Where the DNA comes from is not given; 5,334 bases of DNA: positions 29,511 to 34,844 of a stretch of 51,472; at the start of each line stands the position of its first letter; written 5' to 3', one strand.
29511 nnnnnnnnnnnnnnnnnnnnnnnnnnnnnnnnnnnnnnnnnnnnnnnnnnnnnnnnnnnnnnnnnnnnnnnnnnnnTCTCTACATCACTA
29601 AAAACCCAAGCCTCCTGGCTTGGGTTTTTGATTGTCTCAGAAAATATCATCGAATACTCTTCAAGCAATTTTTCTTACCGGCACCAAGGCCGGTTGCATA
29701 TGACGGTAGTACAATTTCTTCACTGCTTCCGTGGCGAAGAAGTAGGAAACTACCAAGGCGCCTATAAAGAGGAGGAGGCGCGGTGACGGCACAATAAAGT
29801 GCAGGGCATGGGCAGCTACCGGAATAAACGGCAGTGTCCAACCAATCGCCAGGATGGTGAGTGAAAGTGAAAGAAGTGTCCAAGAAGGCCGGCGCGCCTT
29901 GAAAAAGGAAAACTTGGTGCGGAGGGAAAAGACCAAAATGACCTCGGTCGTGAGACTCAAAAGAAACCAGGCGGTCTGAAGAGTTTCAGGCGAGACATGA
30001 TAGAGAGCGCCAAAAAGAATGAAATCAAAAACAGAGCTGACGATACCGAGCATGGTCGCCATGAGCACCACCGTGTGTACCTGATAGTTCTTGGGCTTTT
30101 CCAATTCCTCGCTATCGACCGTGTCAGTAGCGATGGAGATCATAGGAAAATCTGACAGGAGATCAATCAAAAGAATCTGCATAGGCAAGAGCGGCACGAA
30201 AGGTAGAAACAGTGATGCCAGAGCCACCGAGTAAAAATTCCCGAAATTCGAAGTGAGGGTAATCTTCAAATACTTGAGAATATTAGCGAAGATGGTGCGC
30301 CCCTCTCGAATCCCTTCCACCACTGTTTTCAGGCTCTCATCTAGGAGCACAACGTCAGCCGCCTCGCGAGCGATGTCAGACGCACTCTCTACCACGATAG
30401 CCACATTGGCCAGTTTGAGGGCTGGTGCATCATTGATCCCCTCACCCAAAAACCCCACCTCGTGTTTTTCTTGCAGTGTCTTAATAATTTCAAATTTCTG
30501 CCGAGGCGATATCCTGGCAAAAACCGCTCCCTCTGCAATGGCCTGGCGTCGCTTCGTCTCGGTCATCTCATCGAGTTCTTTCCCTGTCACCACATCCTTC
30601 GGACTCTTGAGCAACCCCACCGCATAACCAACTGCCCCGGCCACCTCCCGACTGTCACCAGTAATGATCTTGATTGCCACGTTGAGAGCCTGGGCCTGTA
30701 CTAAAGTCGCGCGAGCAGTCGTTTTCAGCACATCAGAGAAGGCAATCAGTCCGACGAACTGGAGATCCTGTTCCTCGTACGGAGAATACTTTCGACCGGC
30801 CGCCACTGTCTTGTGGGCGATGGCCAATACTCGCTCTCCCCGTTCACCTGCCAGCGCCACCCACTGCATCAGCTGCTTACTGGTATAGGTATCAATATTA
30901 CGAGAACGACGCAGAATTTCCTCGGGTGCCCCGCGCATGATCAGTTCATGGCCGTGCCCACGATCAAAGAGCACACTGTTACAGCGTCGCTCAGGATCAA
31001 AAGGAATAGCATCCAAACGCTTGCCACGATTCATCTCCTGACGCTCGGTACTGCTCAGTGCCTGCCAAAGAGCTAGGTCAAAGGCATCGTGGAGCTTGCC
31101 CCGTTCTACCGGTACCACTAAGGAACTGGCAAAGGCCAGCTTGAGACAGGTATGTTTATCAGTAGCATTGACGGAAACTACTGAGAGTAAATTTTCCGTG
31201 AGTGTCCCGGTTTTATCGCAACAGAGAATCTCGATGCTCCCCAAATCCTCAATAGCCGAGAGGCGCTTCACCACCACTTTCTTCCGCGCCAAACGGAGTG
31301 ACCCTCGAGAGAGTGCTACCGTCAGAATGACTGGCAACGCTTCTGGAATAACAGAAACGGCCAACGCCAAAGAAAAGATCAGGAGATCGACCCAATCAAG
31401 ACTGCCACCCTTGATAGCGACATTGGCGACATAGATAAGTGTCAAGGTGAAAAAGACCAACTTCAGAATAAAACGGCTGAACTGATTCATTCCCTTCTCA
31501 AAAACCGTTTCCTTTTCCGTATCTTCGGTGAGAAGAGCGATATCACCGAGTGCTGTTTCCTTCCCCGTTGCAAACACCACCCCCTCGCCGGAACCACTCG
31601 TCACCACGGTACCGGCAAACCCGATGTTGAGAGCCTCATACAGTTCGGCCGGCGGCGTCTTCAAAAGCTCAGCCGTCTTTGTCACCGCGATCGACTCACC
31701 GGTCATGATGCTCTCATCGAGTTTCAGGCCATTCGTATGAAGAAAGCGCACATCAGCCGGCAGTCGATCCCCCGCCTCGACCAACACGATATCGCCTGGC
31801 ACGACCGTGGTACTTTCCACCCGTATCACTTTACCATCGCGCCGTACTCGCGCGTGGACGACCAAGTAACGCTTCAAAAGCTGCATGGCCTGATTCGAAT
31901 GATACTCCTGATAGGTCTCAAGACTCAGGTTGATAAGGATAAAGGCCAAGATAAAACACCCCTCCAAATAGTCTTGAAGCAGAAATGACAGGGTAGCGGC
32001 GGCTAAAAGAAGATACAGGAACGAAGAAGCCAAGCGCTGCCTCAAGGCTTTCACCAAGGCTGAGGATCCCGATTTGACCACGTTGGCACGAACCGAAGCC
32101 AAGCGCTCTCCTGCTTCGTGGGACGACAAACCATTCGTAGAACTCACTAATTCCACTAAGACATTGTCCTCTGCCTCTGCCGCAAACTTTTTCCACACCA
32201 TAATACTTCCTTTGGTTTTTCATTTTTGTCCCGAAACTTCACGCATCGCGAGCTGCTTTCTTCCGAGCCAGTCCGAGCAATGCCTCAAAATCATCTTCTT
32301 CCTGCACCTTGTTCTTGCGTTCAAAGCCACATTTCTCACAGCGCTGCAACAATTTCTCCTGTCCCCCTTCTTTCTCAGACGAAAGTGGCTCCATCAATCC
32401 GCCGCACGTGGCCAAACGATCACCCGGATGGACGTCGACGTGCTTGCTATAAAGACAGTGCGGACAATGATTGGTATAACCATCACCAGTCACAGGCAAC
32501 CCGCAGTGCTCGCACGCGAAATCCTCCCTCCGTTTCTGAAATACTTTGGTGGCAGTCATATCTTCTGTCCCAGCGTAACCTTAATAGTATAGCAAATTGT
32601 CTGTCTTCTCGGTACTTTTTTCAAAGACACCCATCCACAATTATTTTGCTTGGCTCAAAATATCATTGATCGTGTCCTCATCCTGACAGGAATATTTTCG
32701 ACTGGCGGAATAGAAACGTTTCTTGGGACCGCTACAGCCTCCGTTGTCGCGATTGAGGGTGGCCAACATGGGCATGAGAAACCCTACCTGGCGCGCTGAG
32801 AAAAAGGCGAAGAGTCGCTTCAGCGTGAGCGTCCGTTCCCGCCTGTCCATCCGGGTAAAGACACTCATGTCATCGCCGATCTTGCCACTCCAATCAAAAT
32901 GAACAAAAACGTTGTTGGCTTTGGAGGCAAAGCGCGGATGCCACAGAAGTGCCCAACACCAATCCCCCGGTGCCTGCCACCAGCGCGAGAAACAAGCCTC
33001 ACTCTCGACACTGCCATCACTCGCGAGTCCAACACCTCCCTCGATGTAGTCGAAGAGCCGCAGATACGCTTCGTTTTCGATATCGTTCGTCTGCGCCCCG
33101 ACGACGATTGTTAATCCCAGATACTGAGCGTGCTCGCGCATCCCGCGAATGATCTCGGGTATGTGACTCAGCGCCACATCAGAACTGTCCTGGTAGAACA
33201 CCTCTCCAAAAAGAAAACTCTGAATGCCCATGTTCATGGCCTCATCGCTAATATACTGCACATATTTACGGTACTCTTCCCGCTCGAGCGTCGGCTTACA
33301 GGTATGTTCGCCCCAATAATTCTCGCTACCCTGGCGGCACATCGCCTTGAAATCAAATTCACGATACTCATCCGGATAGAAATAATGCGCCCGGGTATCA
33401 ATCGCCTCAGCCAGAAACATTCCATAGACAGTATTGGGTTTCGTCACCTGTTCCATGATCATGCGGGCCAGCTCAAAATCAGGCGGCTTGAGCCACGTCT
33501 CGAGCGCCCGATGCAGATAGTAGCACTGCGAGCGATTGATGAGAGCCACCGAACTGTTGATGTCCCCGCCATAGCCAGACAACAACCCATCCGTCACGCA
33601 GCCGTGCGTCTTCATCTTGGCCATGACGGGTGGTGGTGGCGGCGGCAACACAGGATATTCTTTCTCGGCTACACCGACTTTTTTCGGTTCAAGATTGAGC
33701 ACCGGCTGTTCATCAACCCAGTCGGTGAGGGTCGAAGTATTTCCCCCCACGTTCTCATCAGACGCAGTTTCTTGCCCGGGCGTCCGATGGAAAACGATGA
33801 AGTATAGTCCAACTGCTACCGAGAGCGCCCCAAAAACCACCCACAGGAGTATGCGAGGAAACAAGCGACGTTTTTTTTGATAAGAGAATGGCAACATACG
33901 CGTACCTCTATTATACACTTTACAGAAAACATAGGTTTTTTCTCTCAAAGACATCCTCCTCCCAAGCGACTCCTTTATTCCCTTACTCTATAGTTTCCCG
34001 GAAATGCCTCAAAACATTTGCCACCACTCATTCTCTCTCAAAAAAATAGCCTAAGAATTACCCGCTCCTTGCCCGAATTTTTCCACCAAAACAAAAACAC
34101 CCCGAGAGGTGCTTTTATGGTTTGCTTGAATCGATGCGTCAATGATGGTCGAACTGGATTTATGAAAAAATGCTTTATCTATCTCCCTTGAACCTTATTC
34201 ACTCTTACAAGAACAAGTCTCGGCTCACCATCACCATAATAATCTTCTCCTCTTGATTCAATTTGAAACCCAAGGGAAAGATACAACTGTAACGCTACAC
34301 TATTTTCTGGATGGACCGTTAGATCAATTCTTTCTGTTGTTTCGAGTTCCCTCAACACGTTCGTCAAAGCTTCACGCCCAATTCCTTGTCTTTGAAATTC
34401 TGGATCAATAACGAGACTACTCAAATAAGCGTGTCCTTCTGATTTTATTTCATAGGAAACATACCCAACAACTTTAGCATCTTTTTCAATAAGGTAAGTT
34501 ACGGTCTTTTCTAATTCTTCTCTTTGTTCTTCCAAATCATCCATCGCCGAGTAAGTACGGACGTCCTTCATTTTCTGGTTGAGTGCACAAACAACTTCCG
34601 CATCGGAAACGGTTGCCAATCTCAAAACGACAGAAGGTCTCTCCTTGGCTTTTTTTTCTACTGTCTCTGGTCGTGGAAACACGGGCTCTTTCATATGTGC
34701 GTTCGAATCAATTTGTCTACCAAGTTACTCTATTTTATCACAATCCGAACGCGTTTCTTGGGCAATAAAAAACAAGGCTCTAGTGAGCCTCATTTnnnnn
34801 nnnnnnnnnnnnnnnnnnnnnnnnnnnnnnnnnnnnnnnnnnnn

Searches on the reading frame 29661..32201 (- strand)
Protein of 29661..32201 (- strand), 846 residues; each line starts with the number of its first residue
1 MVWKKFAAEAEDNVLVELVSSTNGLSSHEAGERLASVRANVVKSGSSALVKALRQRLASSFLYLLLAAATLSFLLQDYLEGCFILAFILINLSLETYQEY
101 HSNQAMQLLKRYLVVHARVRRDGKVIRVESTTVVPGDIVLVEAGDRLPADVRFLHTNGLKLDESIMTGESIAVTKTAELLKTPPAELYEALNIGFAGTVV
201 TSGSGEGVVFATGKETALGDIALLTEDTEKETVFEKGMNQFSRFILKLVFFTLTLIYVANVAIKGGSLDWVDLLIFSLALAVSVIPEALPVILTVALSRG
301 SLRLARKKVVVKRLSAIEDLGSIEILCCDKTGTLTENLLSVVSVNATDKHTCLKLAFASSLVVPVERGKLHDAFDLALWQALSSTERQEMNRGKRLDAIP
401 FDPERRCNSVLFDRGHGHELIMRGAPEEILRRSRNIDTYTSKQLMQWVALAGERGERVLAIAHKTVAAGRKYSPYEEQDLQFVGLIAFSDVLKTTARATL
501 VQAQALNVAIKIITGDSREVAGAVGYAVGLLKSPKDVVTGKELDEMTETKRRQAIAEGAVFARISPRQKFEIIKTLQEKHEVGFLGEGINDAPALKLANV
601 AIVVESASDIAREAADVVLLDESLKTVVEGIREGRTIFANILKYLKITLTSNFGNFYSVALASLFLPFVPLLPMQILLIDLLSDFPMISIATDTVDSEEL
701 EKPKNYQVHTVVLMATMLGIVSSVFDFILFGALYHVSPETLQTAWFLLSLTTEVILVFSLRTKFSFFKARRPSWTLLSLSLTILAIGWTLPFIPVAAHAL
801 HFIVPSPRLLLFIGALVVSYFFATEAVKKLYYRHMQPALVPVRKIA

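Call 8: search_protein_families(library=pfam, max_evalue=0.001, proteins=[window:29661-32201:-])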
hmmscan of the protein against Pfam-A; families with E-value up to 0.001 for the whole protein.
window:29661-32201:- (846 aa): 5 families
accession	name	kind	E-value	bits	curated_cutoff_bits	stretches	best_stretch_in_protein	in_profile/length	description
PF00122.25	E1-E2_ATPase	-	1e-41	142.9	28.1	1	115-307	5-181/181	E1-E2 ATPase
PF00689.26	Cation_ATPase_C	-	1.7e-15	57.7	27.3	1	669-830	2-175/175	Cation transporting ATPase, C-terminus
PF00702.32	Hydrolase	-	3.4e-09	37.8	26.4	1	325-598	3-190/191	haloacid dehalogenase-like hydrolase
PF00690.31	Cation_ATPase_N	-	1.4e-06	28.3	20.4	1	11-72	6-69/69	Cation transporter/ATPase, N-terminus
PF13246.12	Cation_ATPase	-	2e-05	24.9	21.7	1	373-436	23-91/91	Cation transport ATPase (P-type)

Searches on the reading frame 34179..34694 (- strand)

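Call 8: search_protein_families(library=pfam, max_evalue=0.001, proteins=[window:34179-34694:-])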
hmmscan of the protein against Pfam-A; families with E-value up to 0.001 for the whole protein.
window:34179-34694:- (171 aa): 7 families
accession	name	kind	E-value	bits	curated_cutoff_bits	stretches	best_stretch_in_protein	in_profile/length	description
PF00583.31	Acetyltransf_1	-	2e-17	63.9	20.7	1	52-143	21-116/116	Acetyltransferase (GNAT) family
PF13508.13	Acetyltransf_7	-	1.3e-12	48.4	27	1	65-144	4-83/84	Acetyltransferase (GNAT) domain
PF13673.13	Acetyltransf_10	-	1.8e-12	47.8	23.6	1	46-144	14-108/128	Acetyltransferase (GNAT) domain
PF13302.13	Acetyltransf_3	-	6e-09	37.2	25.4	1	22-144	2-138/138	Acetyltransferase (GNAT) domain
PF08445.16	FR47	-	3e-06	27.6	22.1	1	86-145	20-79/86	FR47-like protein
PF13420.13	Acetyltransf_4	-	3.4e-05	24.3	24.3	1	25-153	2-144/155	Acetyltransferase (GNAT) domain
PF14542.12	Acetyltransf_CG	-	0.00014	22.3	30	1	67-118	2-54/80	GCN5-related N-acetyl-transferase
